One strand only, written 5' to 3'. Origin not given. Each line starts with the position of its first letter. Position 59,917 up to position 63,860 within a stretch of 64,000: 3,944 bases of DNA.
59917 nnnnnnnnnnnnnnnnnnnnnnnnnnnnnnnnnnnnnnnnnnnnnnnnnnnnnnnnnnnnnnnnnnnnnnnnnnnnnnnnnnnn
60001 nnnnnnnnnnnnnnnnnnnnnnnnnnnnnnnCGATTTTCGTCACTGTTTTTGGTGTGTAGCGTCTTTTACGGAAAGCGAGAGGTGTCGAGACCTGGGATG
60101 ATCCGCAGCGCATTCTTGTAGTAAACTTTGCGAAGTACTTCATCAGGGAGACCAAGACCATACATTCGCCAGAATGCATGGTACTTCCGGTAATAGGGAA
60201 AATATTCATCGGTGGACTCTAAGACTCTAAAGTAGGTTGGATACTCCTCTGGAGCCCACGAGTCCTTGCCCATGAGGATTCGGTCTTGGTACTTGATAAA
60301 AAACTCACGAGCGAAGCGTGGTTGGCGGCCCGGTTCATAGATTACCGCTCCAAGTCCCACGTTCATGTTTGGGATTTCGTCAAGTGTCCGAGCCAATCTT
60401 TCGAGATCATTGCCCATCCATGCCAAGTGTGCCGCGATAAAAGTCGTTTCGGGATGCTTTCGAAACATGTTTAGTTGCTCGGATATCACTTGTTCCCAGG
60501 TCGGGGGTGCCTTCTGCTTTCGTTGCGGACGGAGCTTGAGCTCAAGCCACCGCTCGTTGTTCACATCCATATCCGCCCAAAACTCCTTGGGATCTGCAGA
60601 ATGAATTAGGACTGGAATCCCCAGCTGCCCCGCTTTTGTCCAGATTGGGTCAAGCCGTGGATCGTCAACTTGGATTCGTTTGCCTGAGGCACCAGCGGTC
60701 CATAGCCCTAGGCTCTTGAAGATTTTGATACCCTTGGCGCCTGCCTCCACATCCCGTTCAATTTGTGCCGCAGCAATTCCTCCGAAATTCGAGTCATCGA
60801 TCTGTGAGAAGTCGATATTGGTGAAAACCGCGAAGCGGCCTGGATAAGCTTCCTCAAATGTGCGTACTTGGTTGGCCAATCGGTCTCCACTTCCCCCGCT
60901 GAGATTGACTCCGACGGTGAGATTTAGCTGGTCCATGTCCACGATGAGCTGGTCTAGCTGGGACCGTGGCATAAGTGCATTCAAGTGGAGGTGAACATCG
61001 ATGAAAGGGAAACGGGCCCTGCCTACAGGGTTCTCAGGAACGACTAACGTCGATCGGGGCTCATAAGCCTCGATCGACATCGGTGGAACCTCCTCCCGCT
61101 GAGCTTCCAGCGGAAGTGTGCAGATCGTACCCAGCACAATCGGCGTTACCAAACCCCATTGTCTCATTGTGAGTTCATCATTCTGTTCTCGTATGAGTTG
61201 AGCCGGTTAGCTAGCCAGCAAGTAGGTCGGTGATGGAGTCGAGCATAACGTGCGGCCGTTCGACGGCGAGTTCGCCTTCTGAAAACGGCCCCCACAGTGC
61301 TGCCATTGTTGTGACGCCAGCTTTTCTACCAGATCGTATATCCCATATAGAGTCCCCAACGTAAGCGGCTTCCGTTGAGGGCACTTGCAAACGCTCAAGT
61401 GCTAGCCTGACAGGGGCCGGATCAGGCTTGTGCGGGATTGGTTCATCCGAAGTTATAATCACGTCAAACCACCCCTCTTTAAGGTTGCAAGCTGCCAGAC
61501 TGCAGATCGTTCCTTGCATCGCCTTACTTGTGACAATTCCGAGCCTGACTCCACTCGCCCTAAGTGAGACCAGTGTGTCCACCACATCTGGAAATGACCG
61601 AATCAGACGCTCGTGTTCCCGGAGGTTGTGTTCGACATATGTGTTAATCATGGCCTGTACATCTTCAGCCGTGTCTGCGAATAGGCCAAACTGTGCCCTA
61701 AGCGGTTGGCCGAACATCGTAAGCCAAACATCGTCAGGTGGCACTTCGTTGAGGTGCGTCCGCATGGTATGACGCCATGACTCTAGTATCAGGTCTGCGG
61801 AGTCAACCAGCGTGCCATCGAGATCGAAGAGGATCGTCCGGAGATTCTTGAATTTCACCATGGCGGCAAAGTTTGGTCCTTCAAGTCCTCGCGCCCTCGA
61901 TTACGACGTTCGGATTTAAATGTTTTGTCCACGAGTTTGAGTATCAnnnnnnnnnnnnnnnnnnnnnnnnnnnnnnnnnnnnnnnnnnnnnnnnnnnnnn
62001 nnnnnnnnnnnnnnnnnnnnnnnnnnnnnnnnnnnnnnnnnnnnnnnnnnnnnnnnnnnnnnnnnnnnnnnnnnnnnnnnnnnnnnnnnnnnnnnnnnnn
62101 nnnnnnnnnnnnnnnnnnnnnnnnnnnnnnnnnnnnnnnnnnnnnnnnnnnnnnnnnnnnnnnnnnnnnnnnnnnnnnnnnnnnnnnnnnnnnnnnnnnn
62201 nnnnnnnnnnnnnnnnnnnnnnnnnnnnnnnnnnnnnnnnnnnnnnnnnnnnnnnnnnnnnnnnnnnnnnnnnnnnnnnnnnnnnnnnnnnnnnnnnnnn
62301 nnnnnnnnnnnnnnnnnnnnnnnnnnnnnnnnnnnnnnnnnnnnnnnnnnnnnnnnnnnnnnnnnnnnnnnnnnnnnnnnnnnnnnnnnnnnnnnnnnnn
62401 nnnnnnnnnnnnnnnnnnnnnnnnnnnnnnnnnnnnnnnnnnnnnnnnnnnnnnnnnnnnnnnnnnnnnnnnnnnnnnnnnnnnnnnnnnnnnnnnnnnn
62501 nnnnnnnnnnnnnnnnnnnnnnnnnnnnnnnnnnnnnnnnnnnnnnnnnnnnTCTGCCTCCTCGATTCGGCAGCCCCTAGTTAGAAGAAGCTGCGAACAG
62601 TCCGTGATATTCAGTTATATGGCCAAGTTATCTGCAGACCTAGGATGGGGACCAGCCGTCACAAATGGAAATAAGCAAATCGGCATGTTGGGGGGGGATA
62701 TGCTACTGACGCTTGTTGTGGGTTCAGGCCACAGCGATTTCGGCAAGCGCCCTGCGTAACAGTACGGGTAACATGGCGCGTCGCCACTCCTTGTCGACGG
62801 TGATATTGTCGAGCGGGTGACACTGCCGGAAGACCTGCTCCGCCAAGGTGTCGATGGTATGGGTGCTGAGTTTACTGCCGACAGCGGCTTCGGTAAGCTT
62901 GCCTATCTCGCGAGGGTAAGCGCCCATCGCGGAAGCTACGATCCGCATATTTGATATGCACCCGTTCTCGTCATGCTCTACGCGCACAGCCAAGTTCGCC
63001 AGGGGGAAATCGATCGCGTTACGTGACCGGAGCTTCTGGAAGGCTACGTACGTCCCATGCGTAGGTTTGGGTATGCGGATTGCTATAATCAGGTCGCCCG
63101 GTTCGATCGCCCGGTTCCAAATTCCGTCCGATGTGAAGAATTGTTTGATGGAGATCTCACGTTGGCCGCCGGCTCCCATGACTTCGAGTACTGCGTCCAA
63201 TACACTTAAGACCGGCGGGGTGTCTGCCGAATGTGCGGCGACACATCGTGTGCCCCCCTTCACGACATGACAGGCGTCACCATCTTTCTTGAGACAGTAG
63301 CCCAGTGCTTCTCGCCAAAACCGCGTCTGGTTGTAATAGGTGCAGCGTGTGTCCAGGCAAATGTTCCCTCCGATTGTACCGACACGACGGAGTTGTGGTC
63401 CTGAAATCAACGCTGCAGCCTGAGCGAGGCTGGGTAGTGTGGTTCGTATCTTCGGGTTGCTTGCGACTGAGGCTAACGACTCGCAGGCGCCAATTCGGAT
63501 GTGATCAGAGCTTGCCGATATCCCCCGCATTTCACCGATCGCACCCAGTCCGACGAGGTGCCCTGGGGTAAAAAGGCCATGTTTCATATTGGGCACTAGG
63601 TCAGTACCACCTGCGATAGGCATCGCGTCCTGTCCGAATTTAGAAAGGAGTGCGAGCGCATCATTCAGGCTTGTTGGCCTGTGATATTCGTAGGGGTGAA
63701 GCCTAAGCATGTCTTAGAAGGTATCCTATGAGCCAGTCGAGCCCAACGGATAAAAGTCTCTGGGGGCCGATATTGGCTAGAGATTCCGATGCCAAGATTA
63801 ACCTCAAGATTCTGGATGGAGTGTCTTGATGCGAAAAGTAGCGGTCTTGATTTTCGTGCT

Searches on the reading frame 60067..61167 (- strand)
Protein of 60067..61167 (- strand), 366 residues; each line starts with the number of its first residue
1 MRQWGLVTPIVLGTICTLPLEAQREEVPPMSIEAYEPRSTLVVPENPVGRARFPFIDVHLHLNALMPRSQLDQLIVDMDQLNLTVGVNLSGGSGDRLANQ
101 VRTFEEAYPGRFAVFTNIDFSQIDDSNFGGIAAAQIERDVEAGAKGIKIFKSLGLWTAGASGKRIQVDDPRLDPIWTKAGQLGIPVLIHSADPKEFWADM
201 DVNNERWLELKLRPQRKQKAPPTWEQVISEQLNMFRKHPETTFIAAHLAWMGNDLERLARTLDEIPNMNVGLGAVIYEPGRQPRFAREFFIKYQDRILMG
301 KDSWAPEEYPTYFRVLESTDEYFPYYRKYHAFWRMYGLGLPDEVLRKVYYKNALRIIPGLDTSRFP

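Call 42: search_protein_families(library=pfam, max_evalue=1e-12, proteins=[window:60067-61167:-])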
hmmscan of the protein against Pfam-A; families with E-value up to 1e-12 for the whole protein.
window:60067-61167:- (366 aa): 1 family
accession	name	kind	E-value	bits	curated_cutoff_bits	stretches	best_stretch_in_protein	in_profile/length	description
PF04909.20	Amidohydro_2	-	1e-18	68.6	26.4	1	57-356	2-286/289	Amidohydrolase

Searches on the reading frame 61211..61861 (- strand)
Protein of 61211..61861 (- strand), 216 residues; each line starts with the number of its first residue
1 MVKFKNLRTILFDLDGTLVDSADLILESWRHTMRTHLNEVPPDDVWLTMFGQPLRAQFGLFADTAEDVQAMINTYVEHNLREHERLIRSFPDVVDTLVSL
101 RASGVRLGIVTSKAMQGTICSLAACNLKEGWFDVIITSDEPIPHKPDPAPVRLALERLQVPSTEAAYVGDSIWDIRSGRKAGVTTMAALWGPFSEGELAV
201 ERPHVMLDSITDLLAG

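Call 42: search_protein_families(library=pfam, max_evalue=1e-12, proteins=[window:61211-61861:-])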
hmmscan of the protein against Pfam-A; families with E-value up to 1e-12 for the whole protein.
window:61211-61861:- (216 aa): 2 families
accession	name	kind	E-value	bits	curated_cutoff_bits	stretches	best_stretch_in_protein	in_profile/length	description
PF13419.12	HAD_2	-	1.3e-39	136.6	23.8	1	10-187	1-177/178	Haloacid dehalogenase-like hydrolase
PF00702.32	Hydrolase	-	5.4e-25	89.3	26.4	1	8-182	2-191/191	haloacid dehalogenase-like hydrolase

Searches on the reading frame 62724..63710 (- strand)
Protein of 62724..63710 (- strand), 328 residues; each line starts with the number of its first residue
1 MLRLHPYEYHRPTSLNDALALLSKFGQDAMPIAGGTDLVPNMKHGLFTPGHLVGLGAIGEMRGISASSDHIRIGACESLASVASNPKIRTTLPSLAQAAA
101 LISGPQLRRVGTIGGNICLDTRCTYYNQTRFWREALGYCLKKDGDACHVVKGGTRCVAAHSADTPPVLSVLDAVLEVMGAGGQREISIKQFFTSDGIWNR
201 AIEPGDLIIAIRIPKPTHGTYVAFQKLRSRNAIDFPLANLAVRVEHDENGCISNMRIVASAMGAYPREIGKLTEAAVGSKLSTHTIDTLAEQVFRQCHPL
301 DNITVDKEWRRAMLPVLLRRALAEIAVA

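Call 10: search_protein_families(library=ncbifam, proteins=[window:62724-63710:-])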
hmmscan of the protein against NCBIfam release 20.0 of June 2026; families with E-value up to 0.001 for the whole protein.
window:62724-63710:- (328 aa): 8 families
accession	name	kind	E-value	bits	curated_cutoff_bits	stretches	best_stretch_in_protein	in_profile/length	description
TIGR03195.1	4hydrxCoA_B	equivalog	7.4e-88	294.7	404.55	1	4-324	2-318/321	4-hydroxybenzoyl-CoA reductase subunit beta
NF043083.1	XdhB_XDHase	equivalog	7.2e-51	173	310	2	8-118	6-116/289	xanthine dehydrogenase subunit XdhB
NF007427.0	PRK09971.1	equivalog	5e-49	167.1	287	2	8-119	6-117/292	xanthine dehydrogenase FAD-binding subunit XdhB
NF041019.1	glyceraldDH_beta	equivalog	2.6e-47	161.4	350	2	152-324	112-279/280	glyceraldehyde dehydrogenase subunit beta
TIGR02963.1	xanthine_xdhA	equivalog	1.6e-31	109.5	467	2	159-323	304-466/468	xanthine dehydrogenase small subunit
TIGR03199.1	pucC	equivalog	1.2e-23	83.8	306.05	2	12-119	1-108/264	xanthine dehydrogenase subunit C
TIGR03312.1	Se_sel_red_FAD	hypoth_equivalog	5.9e-07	28.9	241.5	1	8-118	3-107/257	molybdopterin-dependent oxidoreductase FAD-binding subunit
TIGR02969.1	mam_aldehyde_ox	subfamily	4.5e-05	21.1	1912.3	0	156-263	355-463/1330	aldehyde oxidase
